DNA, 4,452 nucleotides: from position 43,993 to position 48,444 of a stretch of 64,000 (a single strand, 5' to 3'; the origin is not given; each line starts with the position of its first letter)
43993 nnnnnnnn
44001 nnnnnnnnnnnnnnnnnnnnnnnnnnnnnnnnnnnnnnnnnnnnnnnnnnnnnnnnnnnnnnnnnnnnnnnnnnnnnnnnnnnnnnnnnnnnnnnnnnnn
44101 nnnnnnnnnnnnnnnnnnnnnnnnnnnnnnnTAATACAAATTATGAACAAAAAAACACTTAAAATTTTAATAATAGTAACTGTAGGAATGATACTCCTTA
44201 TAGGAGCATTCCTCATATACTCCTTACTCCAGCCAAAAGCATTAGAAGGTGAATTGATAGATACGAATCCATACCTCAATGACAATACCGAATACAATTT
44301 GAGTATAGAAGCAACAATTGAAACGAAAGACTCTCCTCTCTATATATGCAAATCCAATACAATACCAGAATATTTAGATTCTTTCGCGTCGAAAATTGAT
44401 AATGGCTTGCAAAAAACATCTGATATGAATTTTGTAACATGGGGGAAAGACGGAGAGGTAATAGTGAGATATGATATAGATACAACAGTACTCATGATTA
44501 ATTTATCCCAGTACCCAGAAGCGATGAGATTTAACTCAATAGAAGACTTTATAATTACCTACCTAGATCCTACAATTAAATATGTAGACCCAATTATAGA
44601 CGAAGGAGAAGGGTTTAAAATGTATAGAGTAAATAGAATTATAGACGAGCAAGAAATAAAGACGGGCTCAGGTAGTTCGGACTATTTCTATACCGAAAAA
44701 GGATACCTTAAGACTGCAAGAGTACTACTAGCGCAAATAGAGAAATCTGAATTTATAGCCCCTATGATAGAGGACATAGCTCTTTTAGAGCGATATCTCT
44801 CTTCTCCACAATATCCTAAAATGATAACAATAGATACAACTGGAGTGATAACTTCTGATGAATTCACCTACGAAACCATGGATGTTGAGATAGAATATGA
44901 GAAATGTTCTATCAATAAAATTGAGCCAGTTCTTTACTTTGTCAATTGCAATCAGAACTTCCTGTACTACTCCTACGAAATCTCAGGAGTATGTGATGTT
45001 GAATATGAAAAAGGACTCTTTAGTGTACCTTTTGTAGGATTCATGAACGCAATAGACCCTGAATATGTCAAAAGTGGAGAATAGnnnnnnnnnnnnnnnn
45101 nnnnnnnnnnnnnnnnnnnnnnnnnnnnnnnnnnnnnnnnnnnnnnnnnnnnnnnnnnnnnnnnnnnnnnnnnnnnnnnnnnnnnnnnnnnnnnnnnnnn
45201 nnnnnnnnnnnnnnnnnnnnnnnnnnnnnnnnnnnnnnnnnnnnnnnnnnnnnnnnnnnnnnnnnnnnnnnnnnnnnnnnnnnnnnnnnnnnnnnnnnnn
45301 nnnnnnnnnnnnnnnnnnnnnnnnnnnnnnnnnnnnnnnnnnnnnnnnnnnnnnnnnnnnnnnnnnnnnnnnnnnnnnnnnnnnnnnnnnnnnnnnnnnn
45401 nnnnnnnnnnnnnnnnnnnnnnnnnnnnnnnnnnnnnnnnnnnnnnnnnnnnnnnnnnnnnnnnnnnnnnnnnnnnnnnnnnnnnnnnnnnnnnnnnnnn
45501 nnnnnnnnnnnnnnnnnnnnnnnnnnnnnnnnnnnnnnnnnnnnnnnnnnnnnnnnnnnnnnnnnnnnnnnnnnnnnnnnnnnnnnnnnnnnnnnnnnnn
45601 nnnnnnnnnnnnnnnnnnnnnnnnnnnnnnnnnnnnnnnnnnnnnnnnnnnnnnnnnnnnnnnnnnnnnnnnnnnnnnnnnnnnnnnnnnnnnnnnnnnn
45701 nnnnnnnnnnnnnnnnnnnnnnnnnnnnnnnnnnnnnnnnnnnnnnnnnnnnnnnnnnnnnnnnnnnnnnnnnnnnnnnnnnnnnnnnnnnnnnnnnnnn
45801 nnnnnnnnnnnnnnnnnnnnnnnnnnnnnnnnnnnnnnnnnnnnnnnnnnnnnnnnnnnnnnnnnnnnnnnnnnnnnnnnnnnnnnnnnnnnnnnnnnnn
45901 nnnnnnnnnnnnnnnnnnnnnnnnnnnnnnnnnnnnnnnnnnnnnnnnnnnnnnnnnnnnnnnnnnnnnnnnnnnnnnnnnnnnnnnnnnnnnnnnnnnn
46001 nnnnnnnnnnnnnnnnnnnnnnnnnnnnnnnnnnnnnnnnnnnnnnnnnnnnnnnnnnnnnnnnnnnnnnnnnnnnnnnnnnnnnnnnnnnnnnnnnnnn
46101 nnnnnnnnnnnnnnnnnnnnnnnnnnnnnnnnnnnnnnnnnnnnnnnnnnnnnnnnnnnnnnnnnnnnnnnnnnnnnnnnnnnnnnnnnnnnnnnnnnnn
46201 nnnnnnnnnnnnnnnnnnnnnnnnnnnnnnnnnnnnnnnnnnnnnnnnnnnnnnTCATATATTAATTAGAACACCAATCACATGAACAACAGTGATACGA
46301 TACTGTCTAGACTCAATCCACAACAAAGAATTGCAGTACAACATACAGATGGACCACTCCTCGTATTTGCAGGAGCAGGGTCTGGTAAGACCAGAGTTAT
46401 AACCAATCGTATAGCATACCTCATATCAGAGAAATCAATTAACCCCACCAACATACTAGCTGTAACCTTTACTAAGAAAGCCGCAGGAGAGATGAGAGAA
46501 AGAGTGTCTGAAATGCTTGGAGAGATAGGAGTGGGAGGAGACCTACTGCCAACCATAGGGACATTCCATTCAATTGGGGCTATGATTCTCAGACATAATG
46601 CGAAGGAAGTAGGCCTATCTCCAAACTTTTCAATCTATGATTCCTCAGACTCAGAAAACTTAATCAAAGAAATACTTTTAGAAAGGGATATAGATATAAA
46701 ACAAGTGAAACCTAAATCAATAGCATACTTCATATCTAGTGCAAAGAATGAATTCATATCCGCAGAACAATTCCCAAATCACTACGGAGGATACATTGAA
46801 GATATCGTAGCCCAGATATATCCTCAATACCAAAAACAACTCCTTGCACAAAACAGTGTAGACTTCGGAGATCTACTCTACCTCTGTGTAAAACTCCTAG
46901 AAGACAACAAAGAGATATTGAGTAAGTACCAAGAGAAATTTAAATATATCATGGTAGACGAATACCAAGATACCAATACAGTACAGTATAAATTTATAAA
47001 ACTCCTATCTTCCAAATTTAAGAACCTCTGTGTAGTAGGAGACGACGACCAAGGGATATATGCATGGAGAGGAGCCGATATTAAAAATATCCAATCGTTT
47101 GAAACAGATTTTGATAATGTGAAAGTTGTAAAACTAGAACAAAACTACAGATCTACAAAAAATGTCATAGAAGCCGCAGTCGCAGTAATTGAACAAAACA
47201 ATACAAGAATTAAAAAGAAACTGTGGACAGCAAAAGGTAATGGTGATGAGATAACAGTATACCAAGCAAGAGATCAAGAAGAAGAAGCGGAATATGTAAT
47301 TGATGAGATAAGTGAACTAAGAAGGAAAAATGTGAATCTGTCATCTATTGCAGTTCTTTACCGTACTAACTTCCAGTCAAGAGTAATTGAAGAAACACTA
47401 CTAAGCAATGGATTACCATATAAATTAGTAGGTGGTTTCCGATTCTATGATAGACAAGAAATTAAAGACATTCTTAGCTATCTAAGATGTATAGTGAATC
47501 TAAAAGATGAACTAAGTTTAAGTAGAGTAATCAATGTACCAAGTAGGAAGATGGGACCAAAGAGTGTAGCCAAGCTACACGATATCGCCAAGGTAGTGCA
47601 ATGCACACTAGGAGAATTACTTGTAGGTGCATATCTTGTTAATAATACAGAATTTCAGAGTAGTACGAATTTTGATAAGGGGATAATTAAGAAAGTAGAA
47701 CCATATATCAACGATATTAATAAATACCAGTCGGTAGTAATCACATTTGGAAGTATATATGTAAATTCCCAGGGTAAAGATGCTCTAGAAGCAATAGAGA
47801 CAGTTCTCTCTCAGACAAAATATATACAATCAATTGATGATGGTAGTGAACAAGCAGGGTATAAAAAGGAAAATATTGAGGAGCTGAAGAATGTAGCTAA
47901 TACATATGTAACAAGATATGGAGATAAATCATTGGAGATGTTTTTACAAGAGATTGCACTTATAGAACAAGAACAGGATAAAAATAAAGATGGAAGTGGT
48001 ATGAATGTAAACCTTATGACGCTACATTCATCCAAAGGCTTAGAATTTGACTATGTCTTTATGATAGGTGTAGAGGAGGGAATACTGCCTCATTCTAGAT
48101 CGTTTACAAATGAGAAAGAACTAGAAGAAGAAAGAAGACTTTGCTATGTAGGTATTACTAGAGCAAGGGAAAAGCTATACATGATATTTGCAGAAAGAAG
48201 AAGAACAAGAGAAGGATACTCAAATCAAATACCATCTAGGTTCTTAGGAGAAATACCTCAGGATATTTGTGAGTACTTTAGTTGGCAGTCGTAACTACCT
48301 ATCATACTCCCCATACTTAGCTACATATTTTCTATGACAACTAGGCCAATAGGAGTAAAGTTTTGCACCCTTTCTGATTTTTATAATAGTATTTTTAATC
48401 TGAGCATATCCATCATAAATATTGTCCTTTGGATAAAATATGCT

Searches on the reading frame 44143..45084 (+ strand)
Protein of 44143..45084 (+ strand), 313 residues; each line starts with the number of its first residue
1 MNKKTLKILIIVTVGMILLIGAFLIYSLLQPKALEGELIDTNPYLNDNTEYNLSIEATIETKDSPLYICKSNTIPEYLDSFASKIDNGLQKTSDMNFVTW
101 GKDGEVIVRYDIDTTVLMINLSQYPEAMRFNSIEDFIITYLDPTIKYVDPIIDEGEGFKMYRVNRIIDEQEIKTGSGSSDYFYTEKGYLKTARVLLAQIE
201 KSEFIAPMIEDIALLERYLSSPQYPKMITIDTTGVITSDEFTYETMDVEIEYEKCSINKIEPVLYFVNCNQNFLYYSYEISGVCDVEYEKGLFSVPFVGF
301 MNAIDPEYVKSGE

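Call 4: search_protein_families(library=pfam, proteins=[window:44143-45084:+], max_evalue=0.1)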
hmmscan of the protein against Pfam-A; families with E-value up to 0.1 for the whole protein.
window:44143-45084:+ (313 aa): 1 family
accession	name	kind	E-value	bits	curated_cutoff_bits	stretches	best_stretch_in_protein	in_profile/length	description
PF05170.20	AsmA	-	0.026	13.8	29.8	1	3-65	2-62/607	AsmA family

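Call 5: search_protein_families(library=ncbifam, proteins=[window:44143-45084:+], max_evalue=0.1)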
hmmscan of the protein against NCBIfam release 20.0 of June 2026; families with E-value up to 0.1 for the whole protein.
window:44143-45084:+ (313 aa): 0 families

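Call 12: search_protein_families(library=phrogs, proteins=[window:44143-45084:+], max_evalue=0.01)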
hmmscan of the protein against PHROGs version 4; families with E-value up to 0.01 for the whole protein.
window:44143-45084:+ (313 aa): 0 families

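Call 68: search_solved_structures(query=A7, max_evalue=10)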
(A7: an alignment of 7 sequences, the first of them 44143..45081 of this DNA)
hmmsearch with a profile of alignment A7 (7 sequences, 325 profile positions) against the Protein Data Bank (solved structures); distinct sequences matched with E-value up to 10: 11.
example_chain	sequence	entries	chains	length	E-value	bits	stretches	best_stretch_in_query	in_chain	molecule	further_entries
1viw_B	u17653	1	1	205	0.0048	19.6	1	71-139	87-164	ALPHA-AMYLASE-INHIBITOR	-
1dhk_B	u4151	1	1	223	0.0055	19.4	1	71-139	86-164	BEAN LECTIN-LIKE INHIBITOR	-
2lp1_A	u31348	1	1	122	0.032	16.9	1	7-87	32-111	C99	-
6iyc_E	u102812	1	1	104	0.036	16.8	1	7-75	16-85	Amyloid-beta A4 protein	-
8x52_E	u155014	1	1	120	0.08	15.6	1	8-75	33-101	Amyloid-beta precursor protein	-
8x54_E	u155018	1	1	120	0.11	15.2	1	10-75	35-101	Amyloid-beta precursor protein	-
5t7p_A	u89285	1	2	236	0.57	12.8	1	87-136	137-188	Lectin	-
9uep_A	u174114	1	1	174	0.86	12.2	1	55-124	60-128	Spike glycoprotein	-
4u2a_A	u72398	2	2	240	0.97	12.1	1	86-133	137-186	Seed lectin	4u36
4wv8_A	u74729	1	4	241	0.98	12.1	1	86-133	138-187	Seed lectin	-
4xtm_A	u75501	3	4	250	1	12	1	86-133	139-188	Seed lectin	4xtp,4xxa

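Call 73: find_homologous_proteins(query=A7, max_evalue=0.001)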
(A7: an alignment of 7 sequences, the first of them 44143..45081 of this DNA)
Query A7 (7 sequences) (313 aa, profile of the alignment): 10 proteins with E <= 0.001 among 8000 candidates.
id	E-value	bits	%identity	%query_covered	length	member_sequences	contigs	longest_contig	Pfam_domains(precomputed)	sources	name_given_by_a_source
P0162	1.0e-109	385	100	100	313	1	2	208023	-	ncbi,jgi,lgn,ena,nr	ncbi:hypothetical protein K8R14_00815 [bacterium]|nr:hypothetical protein [bacterium]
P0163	9.0e-108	379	76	100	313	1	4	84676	-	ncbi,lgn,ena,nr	ncbi:hypothetical protein K8R20_02905 [bacterium]|nr:hypothetical protein [bacterium]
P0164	8.2e-82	293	25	39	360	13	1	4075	-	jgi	-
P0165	1.1e-77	280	60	91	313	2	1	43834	-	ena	-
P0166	8.4e-75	270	54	100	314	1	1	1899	-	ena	-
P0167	5.3e-62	228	47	93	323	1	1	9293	-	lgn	-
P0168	2.4e-59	220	49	100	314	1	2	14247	-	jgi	jgi:hypothetical protein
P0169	1.3e-58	217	47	94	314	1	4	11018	-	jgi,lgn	jgi:hypothetical protein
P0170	2.4e-57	213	46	99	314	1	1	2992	-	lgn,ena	-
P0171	1.3e-54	204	22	19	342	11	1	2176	-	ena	-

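Call 83: predict_structure(alignment_id=A10)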
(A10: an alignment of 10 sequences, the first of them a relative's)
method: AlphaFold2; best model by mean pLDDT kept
length: 313 residues; sequences in the alignment: 10
mean_pLDDT: 72.8   pTM: 0.66
mean pLDDT of the five models: 72.8, 70.8, 70.2, 69.6, 52.0
residues with pLDDT >= 90: 53; 70-90: 155; 50-70: 55; < 50: 50
segments of 3 or more residues with pLDDT < 50: 30-54, 233-253
pLDDT, mean of each block of 10 residues (from residue 1): 69 82 65 37 36 48 76 83 91 89 89 87 78 91 91 87 87 77 90 88 79 77 68 41 38 61 79 77 63 65 75 53
secondary structure, 60 per line:
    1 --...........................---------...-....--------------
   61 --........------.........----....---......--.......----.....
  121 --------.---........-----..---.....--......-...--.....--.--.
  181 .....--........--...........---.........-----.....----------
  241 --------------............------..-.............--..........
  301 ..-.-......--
elements in order: H3-29 H43-46 E63-70 H77-85 E90-93 E97-102 E105-111 E116-120 H133-140 E151-155 E158-163 E165-167 E170-174 E180-185 E188-195 E198-208 H212-220 E226-230 E255-266 E276-288 E291-302 H306-311

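Call 85: fold_search(model_id=the predicted structure, library=pdb)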
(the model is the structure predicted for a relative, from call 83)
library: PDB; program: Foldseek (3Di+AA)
matches with E <= 10: 982; with E <= 0.001: 11
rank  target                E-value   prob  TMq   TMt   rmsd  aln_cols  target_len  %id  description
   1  2o3o_C                1.3e-05  1.00  0.28  0.34   9.9       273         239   12  Crystal Structure of the sensor histidine kinase regulator YycI from Bacillus subtitlis (released 2007-04-10)
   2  5coz                  1.7e-05  1.00  0.43  0.40   8.8       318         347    6  Crystal structure of an uncharacterized protein (EUBREC_2869) from Eubacterium rectale ATCC 33656 at 1.45 A resolution (released 2015-08-05)
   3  2o3o_G                2.7e-05  1.00  0.29  0.35   9.3       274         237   11  Crystal Structure of the sensor histidine kinase regulator YycI from Bacillus subtitlis (released 2007-04-10)
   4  2o3o_I                4.8e-05  1.00  0.35  0.42   8.8       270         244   10  Crystal Structure of the sensor histidine kinase regulator YycI from Bacillus subtitlis (released 2007-04-10)
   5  2o3o_A                6.7e-05  1.00  0.30  0.36   8.9       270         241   10  Crystal Structure of the sensor histidine kinase regulator YycI from Bacillus subtitlis (released 2007-04-10)
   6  2o3o_F                8.3e-05  1.00  0.32  0.38   9.2       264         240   10  Crystal Structure of the sensor histidine kinase regulator YycI from Bacillus subtitlis (released 2007-04-10)
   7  2o3o_L                1.1e-04  1.00  0.29  0.36   9.8       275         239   12  Crystal Structure of the sensor histidine kinase regulator YycI from Bacillus subtitlis (released 2007-04-10)
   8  2o3o_J                1.3e-04  1.00  0.28  0.34   9.8       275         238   11  Crystal Structure of the sensor histidine kinase regulator YycI from Bacillus subtitlis (released 2007-04-10)
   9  2o3o_D                1.9e-04  1.00  0.30  0.35  10.0       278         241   13  Crystal Structure of the sensor histidine kinase regulator YycI from Bacillus subtitlis (released 2007-04-10)
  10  2o3o_B                2.2e-04  1.00  0.31  0.38   9.5       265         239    9  Crystal Structure of the sensor histidine kinase regulator YycI from Bacillus subtitlis (released 2007-04-10)
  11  2o3o_E                2.7e-04  0.99  0.27  0.33  10.2       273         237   12  Crystal Structure of the sensor histidine kinase regulator YycI from Bacillus subtitlis (released 2007-04-10)
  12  9azz_C                3.0e-02  0.12  0.10  0.15  17.0       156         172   12  Crystal structure of outer membrane lipoprotein carrier protein (LolA) from Ehrlichia ruminantium (released 2024-03-20)
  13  9y7w_C                4.7e-02  0.12  0.14  0.13  19.9       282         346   11  Homomeric Glycine Receptor alpha2 with 1 mM Glycine in an Open State (released 2026-03-18)
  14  6d6t_A                4.7e-02  0.11  0.14  0.13  20.4       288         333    9  Human GABA-A receptor alpha1-beta2-gamma2 subtype in complex with GABA and flumazenil, conformation B (released 2018-06-27)
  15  4q6u_A                4.9e-02  0.13  0.15  0.15  20.4       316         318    8  Crystal structure of a putative uncharacterized protein from Mycobacterium tuberculosis (released 2014-06-18)
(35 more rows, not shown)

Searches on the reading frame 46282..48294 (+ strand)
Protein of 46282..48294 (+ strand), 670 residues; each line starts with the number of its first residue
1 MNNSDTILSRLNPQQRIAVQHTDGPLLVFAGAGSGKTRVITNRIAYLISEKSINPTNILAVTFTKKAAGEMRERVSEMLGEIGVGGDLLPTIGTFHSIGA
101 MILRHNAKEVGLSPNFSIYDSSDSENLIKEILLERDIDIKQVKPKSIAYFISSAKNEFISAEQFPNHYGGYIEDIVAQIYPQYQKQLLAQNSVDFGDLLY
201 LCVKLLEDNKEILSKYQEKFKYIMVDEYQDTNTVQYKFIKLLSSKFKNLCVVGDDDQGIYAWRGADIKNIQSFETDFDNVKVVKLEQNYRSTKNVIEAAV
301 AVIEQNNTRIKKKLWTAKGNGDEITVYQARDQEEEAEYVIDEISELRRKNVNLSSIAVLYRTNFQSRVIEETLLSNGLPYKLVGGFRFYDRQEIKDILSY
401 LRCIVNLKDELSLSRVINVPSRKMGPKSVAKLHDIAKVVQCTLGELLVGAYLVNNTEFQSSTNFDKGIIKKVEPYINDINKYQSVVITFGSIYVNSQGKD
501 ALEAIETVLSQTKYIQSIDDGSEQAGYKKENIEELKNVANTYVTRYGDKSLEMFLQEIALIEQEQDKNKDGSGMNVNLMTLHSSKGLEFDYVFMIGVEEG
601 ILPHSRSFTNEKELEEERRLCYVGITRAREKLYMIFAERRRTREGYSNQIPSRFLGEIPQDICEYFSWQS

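Call 4: search_protein_families(library=pfam, proteins=[window:46282-48294:+], max_evalue=0.1)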
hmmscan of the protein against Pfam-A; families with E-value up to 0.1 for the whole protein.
window:46282-48294:+ (670 aa): 10 families
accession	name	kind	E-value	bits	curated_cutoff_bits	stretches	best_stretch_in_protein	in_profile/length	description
PF00580.27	UvrD-helicase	-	1.7e-94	316.9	23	1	11-277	1-270/271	UvrD/REP helicase N-terminal domain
PF13361.12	UvrD_C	-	1.3e-81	275.2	25.6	1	283-638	1-349/350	UvrD-like helicase C-terminal domain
PF13245.12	AAA_19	-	1.5e-23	83.8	25.1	1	15-261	1-132/134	AAA domain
PF13538.12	UvrD_C_2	-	8.9e-11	41.9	27.4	1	578-635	4-52/52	UvrD-like helicase C-terminal domain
PF01443.25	Viral_helicase1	-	2.2e-09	37.9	21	1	564-634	165-226/228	Viral superfamily 1 RNA helicase core domain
PF13604.12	AAA_30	-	7e-07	29.6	27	1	11-75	2-66/191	AAA domain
PF13087.12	AAA_12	-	4.6e-05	23.5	27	1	554-635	118-191/195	AAA domain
PF24211.1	DUF7432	-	0.02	15.7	27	0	269-337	9-75/120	Family of unknown function (DUF7432)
PF15601.11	Imm70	-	0.026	14.7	26.7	0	502-564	60-125/131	Immunity protein 70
PF13086.12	AAA_11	-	0.093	12.9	27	0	11-77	2-74/257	AAA domain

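Call 5: search_protein_families(library=ncbifam, proteins=[window:46282-48294:+], max_evalue=0.1)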
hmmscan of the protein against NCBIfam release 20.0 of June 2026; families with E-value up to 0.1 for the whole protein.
window:46282-48294:+ (670 aa): 20 families
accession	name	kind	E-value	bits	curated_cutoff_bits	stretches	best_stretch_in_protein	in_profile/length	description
TIGR01073.1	pcrA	equivalog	4.3e-235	782.4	911.2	1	8-664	2-637/725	DNA helicase PcrA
NF008743.0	PRK11773.1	equivalog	3.3e-190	634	965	1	5-664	4-642/720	DNA helicase II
TIGR01074.1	rep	equivalog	1.8e-187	624.6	951.45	1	10-661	1-636/668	DNA helicase Rep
TIGR01075.1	uvrD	equivalog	1.4e-180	602.1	1144.45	1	7-667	1-640/715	DNA helicase II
NF008172.0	PRK10919.1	equivalog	8.4e-144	480.3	1168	2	10-439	2-428/673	DNA helicase Rep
NF008276.0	PRK11054.1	equivalog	5.6e-56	190.4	543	3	175-351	391-561/684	DNA helicase IV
TIGR02785.1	addA_Gpos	equivalog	1.6e-53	182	707.65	4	171-304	336-481/1234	helicase-exonuclease AddAB subunit AddA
TIGR00609.1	recB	equivalog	1.7e-41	142.3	696.05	3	174-307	324-459/1175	exodeoxyribonuclease V subunit beta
NF010485.0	PRK13909.1-2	equivalog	1.2e-39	136.3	650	2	177-594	285-629/909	RecB-like helicase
NF010487.0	PRK13909.1-4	equivalog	1e-36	126.6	759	4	189-417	294-538/924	RecB-like helicase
TIGR02784.1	addA_alphas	equivalog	2e-35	122.5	860.75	4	26-82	13-68/1138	double-strand break repair helicase AddA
NF041464.1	HelD_BACSU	equivalog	7.9e-22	77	419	1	214-384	541-703/779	RNA polymerase recycling motor HelD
NF008128.0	PRK10876.1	equivalog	4.8e-14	51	1697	1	178-307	334-465/1181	exodeoxyribonuclease V subunit beta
NF010486.0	PRK13909.1-3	equivalog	3e-13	48.7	1109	2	28-79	10-60/921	RecB-like helicase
NF010484.0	PRK13909.1-1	equivalog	7.7e-12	43.8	1074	2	29-79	11-60/945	RecB-like helicase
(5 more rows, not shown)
